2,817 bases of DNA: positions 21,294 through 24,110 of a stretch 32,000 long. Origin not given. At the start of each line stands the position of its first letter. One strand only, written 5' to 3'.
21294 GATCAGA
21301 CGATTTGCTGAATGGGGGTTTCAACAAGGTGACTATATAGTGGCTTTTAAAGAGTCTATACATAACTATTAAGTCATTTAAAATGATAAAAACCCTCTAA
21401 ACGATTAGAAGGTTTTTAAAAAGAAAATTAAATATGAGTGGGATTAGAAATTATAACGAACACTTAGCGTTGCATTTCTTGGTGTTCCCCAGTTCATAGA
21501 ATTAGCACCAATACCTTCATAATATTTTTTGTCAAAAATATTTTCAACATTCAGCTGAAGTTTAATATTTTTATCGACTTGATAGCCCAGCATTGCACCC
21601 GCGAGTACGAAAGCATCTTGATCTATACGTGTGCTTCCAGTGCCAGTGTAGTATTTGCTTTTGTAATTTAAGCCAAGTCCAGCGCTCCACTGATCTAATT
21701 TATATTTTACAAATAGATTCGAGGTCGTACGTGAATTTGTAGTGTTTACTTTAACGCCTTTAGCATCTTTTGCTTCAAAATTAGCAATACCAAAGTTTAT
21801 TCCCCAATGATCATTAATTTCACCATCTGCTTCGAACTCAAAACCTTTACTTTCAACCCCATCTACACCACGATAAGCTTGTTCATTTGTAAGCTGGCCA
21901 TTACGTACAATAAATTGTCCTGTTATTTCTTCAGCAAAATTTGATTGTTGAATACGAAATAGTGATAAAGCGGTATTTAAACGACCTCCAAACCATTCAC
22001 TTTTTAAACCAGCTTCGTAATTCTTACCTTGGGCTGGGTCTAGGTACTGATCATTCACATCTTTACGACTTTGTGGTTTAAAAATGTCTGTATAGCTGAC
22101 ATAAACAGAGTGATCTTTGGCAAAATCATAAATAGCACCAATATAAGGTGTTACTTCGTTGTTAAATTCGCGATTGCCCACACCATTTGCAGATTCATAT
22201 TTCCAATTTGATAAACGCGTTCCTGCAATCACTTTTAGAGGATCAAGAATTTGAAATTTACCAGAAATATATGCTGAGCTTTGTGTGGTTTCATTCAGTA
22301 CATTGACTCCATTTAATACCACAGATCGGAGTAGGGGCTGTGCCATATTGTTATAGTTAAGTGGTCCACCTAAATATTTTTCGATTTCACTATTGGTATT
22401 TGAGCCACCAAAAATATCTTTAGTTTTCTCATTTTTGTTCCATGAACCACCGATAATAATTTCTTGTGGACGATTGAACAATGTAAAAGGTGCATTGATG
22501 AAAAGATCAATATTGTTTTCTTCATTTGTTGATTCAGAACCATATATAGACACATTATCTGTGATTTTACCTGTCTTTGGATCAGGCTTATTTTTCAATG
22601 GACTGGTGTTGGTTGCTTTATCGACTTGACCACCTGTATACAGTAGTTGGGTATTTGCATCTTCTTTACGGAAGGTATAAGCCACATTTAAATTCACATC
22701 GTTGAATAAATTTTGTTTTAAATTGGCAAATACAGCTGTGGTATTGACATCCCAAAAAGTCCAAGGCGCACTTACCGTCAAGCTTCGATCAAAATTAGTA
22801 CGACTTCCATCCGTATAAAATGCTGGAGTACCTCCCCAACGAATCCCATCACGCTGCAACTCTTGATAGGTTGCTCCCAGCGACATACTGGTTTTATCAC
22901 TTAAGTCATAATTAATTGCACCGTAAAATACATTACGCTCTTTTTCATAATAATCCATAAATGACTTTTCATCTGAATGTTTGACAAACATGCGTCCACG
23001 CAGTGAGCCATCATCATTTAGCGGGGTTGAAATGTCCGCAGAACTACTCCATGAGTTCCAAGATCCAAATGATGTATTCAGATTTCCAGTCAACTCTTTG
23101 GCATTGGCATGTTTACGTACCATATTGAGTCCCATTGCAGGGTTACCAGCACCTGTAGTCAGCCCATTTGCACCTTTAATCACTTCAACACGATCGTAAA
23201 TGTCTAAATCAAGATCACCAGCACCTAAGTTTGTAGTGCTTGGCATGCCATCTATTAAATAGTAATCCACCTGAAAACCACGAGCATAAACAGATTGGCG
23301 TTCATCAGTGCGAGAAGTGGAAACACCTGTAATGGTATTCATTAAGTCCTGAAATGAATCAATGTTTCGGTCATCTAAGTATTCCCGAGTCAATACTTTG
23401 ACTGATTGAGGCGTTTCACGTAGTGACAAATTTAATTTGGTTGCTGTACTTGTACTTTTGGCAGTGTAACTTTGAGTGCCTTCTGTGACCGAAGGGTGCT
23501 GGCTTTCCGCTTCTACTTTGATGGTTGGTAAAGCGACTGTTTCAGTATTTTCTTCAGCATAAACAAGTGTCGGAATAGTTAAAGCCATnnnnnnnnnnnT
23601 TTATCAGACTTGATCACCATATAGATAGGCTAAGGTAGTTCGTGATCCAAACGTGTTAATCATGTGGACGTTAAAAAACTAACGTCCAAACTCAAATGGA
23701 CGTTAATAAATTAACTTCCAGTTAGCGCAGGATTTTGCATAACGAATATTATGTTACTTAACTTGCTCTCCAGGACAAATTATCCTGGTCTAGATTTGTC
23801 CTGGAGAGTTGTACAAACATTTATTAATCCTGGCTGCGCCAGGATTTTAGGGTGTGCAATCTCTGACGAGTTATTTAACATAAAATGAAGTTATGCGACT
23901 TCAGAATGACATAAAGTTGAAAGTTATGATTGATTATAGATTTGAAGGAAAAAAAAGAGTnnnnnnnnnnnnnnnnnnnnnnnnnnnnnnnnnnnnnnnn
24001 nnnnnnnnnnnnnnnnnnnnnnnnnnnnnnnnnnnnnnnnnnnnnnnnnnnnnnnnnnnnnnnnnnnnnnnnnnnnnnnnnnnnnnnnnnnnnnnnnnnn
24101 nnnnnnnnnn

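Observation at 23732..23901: Second att module at the left end with the same architecture but an unrelated spacer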

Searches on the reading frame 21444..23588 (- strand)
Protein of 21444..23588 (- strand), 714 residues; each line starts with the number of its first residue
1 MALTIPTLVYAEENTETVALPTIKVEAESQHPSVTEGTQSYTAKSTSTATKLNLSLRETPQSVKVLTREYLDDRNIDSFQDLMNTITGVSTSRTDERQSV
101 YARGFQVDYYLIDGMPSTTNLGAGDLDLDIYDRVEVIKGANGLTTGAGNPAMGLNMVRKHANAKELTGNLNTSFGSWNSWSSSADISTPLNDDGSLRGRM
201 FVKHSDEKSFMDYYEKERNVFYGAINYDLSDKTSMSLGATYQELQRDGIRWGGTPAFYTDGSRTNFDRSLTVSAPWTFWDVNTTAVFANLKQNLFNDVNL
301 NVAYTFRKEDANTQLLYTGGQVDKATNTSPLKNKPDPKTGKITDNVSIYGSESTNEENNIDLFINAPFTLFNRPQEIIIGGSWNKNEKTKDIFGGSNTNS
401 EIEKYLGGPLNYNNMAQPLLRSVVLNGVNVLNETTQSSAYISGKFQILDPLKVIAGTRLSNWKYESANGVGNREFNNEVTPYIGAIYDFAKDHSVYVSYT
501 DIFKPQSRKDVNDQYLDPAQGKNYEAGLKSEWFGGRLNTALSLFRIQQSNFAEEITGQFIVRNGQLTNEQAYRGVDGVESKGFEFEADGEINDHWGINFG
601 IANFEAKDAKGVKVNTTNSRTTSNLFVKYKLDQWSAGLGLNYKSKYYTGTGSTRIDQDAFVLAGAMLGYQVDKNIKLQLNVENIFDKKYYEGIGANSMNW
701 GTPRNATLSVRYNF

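Call 13: find_encoding_contigs(protein=window:21444-23588:-, flank=10000, max_places=10)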
Protein window:21444-23588:- (714 aa): no gene with exactly this product is on record in the collection.

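Call 25: find_homologous_proteins(query=window:21444-23588:-, max_evalue=1e-50)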
Query window:21444-23588:- (714 aa): 2015 proteins with E <= 1e-50 among 8000 candidates; the best 120 are listed.
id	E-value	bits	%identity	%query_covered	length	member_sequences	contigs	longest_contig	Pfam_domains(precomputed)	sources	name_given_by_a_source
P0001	0.0e+0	1576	97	100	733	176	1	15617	PF07715.21,PF00593.31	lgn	-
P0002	0.0e+0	1415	85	100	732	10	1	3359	PF07715.21,PF00593.31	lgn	-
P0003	0.0e+0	1375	83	100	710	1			PF07715.21,PF00593.31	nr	nr:TonB-dependent siderophore receptor [Acinetobacter sp. NIPH 2100]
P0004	0.0e+0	1374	83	100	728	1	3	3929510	PF07715.21,PF00593.31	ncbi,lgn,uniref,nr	ncbi:TonB-dependent siderophore receptor [Acinetobacter sp. NIPH 2100]|uniref:TonB-dependent siderop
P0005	0.0e+0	1362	82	100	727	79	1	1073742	PF07715.21,PF00593.31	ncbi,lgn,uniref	ncbi:TonB-dependent siderophore receptor [Acinetobacter courvalinii]|uniref:TonB-dependent sideropho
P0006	0.0e+0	1337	82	100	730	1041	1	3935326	PF07715.21,PF00593.31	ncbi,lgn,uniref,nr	ncbi:FhuE receptor precursor [Acinetobacter pittii]|uniref:FhuE receptor n=1 Tax=Acinetobacter pitti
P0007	0.0e+0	1334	83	99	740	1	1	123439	PF07715.21,PF00593.31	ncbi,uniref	ncbi:TonB-dependent siderophore receptor [Acinetobacter pittii]|uniref:TonB-dependent siderophore re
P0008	0.0e+0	1332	82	100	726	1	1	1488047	PF07715.21,PF00593.31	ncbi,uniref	ncbi:TonB-dependent siderophore receptor [Acinetobacter pittii]|uniref:TonB-dependent siderophore re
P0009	0.0e+0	1329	82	100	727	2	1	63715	PF07715.21,PF00593.31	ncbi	-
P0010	0.0e+0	1329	82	100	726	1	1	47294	PF07715.21,PF00593.31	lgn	-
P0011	0.0e+0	1328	82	100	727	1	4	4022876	PF07715.21,PF00593.31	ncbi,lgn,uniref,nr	ncbi:TonB-dependent siderophore receptor [Acinetobacter pittii]|uniref:TonB-dependent siderophore re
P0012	0.0e+0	1328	82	100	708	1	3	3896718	PF07715.21,PF00593.31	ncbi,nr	ncbi:TonB-dependent siderophore receptor [Acinetobacter pittii]|nr:TonB-dependent siderophore recept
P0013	0.0e+0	1328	82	100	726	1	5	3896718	PF07715.21,PF00593.31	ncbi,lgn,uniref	ncbi:TonB-dependent siderophore receptor [Acinetobacter pittii]|uniref:TonB-dependent siderophore re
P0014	0.0e+0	1327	82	100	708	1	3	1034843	PF07715.21,PF00593.31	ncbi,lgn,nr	ncbi:TonB-dependent siderophore receptor [Acinetobacter pittii]|nr:TonB-dependent siderophore recept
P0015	0.0e+0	1327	82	100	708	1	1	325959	PF07715.21,PF00593.31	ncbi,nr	ncbi:UNVERIFIED_CONTAM: TonB-dependent siderophore receptor [Acinetobacter pittii]|nr:TonB-dependent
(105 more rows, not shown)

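Call 26: find_encoding_contigs(protein=P0001, flank=10000, max_places=10)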
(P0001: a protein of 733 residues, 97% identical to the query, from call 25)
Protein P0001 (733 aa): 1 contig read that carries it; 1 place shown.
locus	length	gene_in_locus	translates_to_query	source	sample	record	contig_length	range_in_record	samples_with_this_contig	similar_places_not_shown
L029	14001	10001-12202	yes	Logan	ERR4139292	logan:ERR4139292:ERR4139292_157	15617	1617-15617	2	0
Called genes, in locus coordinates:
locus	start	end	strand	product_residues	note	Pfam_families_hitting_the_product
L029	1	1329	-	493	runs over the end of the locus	PF01235:Na_Ala_symp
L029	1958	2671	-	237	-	PF00392:GntR, PF07729:FCD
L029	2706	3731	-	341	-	PF05544:Pro_racemase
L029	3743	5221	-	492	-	PF00171:Aldedh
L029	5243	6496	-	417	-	PF00890:FAD_binding_2 (weak), PF01266:DAO, PF07992:Pyr_redox_2 (faint), PF13738:Pyr_redox_3 (weak)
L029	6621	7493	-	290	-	PF00701:DHDPS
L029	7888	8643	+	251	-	PF00106:adh_short, PF08659:KR, PF01370:Epimerase, PF13561:adh_short_C2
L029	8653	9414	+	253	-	PF00106:adh_short, PF13561:adh_short_C2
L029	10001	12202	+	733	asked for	PF07715:Plug, PF00593:TonB_dep_Rec_b-barrel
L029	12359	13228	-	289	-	PF00126:HTH_1, PF03466:LysR_substrate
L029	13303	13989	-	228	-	PF07690:MFS_1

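Call 27: list_cluster_members(proteins=[P0001])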
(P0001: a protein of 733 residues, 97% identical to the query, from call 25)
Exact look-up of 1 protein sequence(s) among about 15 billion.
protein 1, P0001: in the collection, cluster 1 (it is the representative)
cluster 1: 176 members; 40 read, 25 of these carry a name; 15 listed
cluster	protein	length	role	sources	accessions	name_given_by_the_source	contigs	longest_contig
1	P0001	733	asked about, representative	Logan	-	-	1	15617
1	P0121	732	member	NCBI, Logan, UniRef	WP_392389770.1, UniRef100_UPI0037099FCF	TonB-dependent siderophore receptor [Acinetobacter bereziniae] | TonB-dependent siderophore receptor n=1 Tax=Acinetobacter bereziniae TaxID=106648 ...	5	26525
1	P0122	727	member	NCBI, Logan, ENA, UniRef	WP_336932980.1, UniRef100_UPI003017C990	TonB-dependent siderophore receptor [Acinetobacter bereziniae] | TonB-dependent siderophore receptor n=1 Tax=Acinetobacter bereziniae TaxID=106648 ...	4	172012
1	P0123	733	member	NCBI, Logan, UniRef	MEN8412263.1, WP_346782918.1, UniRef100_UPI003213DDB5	TonB-dependent siderophore receptor [Acinetobacter bereziniae] | TonB-dependent siderophore receptor n=1 Tax=Acinetobacter bereziniae TaxID=106648 ...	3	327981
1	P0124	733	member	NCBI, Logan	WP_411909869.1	TonB-dependent siderophore receptor [Acinetobacter guillouiae]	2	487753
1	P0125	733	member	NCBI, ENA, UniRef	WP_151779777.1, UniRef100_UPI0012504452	TonB-dependent siderophore receptor [Acinetobacter bereziniae] | TonB-dependent siderophore receptor n=1 Tax=Acinetobacter bereziniae TaxID=106648 ...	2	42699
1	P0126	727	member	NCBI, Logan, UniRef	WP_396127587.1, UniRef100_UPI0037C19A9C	TonB-dependent siderophore receptor [Acinetobacter bereziniae] | TonB-dependent siderophore receptor n=1 Tax=Acinetobacter bereziniae TaxID=106648 ...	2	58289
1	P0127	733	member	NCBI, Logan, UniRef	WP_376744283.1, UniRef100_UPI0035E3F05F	TonB-dependent siderophore receptor [Acinetobacter sp.] | TonB-dependent siderophore receptor n=1 Tax=Acinetobacter sp. TaxID=472 ...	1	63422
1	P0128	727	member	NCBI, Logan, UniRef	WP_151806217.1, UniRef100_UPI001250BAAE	TonB-dependent siderophore receptor [Acinetobacter bereziniae] | TonB-dependent siderophore receptor n=1 Tax=Acinetobacter bereziniae TaxID=106648 ...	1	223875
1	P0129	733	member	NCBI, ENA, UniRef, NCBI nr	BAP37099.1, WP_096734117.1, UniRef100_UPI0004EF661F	ferric-rhodotorulic acid receptor [Acinetobacter guillouiae] | TonB-dependent siderophore receptor n=1 Tax=Acinetobacter guillouiae TaxID=106649 ...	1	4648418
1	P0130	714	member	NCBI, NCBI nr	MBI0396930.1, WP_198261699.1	TonB-dependent siderophore receptor [Acinetobacter bereziniae]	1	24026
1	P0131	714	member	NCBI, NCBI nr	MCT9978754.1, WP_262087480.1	TonB-dependent siderophore receptor [Acinetobacter sp. I-MWF]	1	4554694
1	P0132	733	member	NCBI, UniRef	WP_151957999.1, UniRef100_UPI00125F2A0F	TonB-dependent siderophore receptor [Acinetobacter guillouiae] | TonB-dependent siderophore receptor n=1 Tax=Acinetobacter guillouiae TaxID=106649 ...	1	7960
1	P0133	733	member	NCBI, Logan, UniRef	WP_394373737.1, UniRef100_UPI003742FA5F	TonB-dependent siderophore receptor [Acinetobacter bereziniae] | TonB-dependent siderophore receptor n=1 Tax=Acinetobacter bereziniae TaxID=106648 ...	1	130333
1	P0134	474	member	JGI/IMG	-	outer membrane receptor for ferric coprogen and ferric-rhodotorulic acid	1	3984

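Call 29: find_encoding_contigs(protein=P0131, flank=10000, max_places=6)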
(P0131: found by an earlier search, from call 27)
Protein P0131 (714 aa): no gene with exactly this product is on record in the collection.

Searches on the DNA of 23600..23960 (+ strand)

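Call 40: search_dna_similar(query=window:23600-23960:+, collection=plasmids, mode=distant, max_evalue=0.001)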
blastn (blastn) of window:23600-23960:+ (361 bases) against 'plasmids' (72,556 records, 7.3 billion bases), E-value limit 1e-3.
Records with a match: 11; places in all: 11; records where one place covers at least 80% of the query: 0.
Best place of each record, by identity: 95-99% 11.
By first word of the organism name: Acinetobacter 11.
By predicted mobility (MOB-suite, as given by PLSDB): mobilizable 10; conjugative 1.
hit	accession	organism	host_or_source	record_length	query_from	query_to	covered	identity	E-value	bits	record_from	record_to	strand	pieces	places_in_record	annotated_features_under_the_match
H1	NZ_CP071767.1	Acinetobacter towneri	porcine,cell culture,feces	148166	272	315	12%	97.7%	5e-11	76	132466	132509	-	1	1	none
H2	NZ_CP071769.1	Acinetobacter towneri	porcine,cell culture,feces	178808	272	315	12%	97.7%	5e-11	76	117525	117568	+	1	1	none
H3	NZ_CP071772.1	Acinetobacter towneri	porcine,cell culture,feces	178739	272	315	12%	97.7%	5e-11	76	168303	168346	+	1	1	none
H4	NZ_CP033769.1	Acinetobacter baumannii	Homo sapiens,sputum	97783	273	314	12%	97.6%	7e-10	73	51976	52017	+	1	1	none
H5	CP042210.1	Acinetobacter baumannii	Whole organism,soil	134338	273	314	12%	97.6%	7e-10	73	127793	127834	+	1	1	none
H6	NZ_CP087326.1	Acinetobacter baumannii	Homo sapiens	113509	273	314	12%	97.6%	7e-10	73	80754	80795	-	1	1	DUF4145 domain-containing protein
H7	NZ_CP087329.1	Acinetobacter baumannii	Homo sapiens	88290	273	314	12%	97.6%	7e-10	73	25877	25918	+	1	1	none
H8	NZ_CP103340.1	Acinetobacter baumannii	Homo sapiens,metagenomic assembly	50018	273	314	12%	97.6%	7e-10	73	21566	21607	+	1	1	none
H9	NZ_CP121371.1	Acinetobacter baumannii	mixed culture,wastewater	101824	273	314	12%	97.6%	7e-10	73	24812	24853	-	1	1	none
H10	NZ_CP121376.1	Acinetobacter baumannii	mixed culture,wastewater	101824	273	314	12%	97.6%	7e-10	73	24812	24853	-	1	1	none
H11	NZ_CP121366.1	Acinetobacter baumannii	mixed culture,wastewater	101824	273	314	12%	97.6%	7e-10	73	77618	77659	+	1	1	none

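Call 41: search_dna_similar(query=window:23600-23960:+, collection=phages, mode=distant, max_evalue=0.001)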
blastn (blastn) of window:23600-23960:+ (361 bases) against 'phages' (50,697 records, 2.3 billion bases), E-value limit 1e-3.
No match.

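Call 43: get_annotated_region(hit=H4, flank=9000)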
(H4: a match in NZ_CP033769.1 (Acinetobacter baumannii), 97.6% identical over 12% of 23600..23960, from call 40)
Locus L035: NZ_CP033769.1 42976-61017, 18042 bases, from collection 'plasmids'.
description: Acinetobacter baumannii strain FDAARGOS_533 plasmid unnamed1, complete sequence
organism: Acinetobacter baumannii (NCBI taxid 470)
taxonomy: Bacteria; Pseudomonadota; Gammaproteobacteria; Moraxellales; Moraxellaceae; Acinetobacter; Acinetobacter baumannii
host: -; source: Homo sapiens,sputum; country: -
typing (MOB-suite, as given by PLSDB): mobilizable; replicon rep_cluster_639; relaxase MOBP,MOBP
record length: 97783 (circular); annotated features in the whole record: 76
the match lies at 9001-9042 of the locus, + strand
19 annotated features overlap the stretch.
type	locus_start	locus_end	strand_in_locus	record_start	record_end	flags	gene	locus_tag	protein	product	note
CDS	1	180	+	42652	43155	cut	-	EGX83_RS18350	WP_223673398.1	diguanylate cyclase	-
CDS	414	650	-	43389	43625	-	-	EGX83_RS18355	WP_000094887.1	helix-turn-helix transcriptional regulator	-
CDS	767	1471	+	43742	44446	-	-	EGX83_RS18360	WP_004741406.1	IS6-like element IS1006 family transposase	GO:0006313 - DNA transposition [Evidence IEA]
CDS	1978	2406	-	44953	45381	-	-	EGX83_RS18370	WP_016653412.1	hypothetical protein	-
CDS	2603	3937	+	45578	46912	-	-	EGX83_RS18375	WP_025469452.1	ISNCY family transposase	-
CDS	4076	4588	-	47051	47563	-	-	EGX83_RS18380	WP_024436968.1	SMI1/KNR4 family protein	-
CDS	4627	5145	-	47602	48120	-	-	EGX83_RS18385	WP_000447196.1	tetratricopeptide repeat protein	-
CDS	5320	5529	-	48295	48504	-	-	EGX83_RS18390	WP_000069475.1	hypothetical protein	-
CDS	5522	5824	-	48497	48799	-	-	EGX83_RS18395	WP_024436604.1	helix-turn-helix domain-containing protein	-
CDS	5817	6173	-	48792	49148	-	-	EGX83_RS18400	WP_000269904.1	type II toxin-antitoxin system RelE/ParE family toxin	-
CDS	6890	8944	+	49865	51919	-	-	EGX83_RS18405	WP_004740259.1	TonB-dependent receptor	GO:0015891 - siderophore transport [Evidence IEA]; GO:0055085 - transmembrane transport [Evidence IEA]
CDS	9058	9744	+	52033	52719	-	-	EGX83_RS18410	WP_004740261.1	DUF4145 domain-containing protein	-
CDS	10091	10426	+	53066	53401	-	-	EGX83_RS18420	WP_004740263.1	carboxymuconolactone decarboxylase family protein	-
CDS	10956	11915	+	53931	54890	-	-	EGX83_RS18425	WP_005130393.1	GlxA family transcriptional regulator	-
CDS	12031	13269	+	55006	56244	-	-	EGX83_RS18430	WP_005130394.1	M24 family metallopeptidase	-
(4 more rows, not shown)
